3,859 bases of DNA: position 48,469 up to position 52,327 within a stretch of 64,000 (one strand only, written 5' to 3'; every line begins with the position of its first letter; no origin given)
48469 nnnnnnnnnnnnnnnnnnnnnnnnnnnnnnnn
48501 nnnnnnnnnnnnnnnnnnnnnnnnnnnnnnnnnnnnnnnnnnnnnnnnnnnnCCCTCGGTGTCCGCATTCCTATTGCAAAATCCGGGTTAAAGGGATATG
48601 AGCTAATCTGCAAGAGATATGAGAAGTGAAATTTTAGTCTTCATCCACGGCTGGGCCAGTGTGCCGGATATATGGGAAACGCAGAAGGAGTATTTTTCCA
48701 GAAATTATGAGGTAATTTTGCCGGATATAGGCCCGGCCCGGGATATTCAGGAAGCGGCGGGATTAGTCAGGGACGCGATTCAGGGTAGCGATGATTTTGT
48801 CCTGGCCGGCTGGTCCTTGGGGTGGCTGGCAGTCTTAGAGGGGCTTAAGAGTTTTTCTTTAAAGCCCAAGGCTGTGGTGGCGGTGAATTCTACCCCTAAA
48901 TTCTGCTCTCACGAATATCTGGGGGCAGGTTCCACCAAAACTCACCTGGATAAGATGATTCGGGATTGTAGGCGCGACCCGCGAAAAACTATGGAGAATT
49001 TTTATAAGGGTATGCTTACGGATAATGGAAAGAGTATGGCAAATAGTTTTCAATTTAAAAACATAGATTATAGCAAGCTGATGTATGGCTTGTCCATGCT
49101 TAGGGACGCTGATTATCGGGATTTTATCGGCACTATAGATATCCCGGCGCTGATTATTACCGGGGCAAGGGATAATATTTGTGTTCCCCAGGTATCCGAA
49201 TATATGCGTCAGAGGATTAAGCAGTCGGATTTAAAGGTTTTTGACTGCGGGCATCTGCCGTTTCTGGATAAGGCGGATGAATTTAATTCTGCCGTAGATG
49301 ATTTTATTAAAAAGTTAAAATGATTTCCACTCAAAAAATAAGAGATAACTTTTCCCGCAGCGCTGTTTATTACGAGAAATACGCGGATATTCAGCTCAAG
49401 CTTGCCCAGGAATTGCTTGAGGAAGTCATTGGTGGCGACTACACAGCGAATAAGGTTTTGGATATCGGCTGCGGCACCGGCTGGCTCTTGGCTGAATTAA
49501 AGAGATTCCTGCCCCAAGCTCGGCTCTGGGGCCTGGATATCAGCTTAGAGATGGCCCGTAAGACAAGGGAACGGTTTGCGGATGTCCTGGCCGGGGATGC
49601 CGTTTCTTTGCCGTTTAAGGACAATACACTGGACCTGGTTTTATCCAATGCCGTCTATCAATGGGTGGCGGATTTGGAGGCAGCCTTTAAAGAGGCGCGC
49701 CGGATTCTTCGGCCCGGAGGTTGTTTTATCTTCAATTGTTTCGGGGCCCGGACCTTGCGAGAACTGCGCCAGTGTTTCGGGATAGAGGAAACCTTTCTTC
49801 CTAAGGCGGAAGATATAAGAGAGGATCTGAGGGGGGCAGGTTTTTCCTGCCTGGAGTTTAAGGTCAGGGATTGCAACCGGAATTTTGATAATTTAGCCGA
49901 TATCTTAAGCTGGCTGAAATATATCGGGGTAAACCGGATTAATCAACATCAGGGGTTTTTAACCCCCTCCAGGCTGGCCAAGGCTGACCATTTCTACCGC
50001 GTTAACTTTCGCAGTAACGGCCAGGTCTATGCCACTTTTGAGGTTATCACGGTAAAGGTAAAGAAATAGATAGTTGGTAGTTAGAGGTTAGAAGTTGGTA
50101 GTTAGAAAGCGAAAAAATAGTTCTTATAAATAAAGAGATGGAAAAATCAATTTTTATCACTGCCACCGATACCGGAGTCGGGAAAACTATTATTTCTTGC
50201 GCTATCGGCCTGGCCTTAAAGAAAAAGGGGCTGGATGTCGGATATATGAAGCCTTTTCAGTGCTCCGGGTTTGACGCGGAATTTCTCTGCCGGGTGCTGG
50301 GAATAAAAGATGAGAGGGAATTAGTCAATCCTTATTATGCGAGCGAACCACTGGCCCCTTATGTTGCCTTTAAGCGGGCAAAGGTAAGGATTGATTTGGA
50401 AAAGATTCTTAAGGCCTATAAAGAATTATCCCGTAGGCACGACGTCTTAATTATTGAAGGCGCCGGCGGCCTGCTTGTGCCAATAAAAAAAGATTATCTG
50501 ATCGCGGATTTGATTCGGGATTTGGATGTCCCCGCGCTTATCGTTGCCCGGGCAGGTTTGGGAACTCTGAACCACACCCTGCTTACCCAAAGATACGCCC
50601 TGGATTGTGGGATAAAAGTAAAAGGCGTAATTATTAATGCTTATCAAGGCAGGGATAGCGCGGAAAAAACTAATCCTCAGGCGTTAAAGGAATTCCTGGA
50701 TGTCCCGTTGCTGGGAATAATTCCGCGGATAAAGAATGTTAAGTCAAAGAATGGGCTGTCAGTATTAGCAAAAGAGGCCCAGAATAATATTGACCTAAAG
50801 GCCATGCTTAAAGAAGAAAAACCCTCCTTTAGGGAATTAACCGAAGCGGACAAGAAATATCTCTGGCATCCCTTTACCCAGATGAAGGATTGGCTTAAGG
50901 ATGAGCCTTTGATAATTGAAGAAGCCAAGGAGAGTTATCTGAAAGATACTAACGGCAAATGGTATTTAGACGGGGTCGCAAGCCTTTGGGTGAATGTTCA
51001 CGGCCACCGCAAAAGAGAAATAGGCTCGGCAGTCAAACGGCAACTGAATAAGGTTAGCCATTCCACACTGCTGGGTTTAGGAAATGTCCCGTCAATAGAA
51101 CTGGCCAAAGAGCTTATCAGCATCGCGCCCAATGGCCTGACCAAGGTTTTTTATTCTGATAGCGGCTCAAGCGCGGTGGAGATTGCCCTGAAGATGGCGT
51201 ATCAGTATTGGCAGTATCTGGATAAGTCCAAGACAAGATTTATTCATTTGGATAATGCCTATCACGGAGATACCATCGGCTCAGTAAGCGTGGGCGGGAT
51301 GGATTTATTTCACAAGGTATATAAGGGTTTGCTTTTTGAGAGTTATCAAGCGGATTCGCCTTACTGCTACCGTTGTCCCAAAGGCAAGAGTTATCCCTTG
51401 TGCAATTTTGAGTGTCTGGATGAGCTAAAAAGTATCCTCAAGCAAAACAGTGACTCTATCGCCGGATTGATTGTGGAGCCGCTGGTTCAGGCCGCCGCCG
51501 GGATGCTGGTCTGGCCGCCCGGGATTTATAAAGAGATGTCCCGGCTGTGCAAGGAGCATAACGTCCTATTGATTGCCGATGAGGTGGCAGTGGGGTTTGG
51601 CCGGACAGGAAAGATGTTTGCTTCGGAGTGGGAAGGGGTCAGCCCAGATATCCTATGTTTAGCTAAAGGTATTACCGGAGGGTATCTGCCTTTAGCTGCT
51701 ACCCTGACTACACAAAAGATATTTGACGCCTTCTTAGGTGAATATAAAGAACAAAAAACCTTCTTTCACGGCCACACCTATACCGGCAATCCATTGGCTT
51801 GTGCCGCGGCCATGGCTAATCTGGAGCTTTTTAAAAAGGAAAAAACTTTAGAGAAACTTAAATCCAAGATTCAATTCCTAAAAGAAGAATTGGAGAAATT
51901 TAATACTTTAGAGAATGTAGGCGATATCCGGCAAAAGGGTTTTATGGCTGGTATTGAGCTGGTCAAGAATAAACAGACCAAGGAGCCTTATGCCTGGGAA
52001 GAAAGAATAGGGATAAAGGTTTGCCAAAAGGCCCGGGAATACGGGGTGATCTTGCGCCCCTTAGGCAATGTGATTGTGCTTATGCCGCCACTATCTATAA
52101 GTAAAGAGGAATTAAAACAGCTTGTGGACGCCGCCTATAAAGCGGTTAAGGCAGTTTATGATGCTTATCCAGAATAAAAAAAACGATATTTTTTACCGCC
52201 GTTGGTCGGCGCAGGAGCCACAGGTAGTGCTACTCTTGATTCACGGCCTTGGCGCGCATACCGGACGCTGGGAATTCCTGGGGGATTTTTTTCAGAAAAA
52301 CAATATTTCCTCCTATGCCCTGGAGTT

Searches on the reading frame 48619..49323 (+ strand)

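Call 67: search_protein_families(library=pfam, proteins=[window:48619-49323:+], max_evalue=0.0001)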
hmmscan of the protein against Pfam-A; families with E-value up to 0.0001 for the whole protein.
window:48619-49323:+ (234 aa): 2 families
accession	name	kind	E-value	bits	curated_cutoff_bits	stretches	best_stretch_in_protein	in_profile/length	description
PF00561.26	Abhydrolase_1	-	3.2e-13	50.3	25.8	1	116-219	157-245/245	alpha/beta hydrolase fold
PF12697.13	Abhydrolase_6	-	1.4e-10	42.6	26.3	1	6-224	1-216/217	Alpha/beta hydrolase family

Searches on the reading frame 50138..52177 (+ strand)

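Call 67: search_protein_families(library=pfam, proteins=[window:50138-52177:+], max_evalue=0.0001)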
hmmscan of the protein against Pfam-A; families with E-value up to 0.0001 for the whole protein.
window:50138-52177:+ (679 aa): 3 families
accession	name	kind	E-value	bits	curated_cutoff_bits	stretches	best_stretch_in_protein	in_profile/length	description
PF00202.27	Aminotran_3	-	2.2e-104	349.8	30.5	1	257-669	10-402/403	Aminotransferase class-III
PF13500.12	AAA_26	-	5.6e-49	167.1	27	1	4-203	2-196/198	AAA domain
PF01656.29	CbiA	-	2.7e-11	44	25.4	1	5-202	1-116/125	CobQ/CobB/MinD/ParA nucleotide binding domain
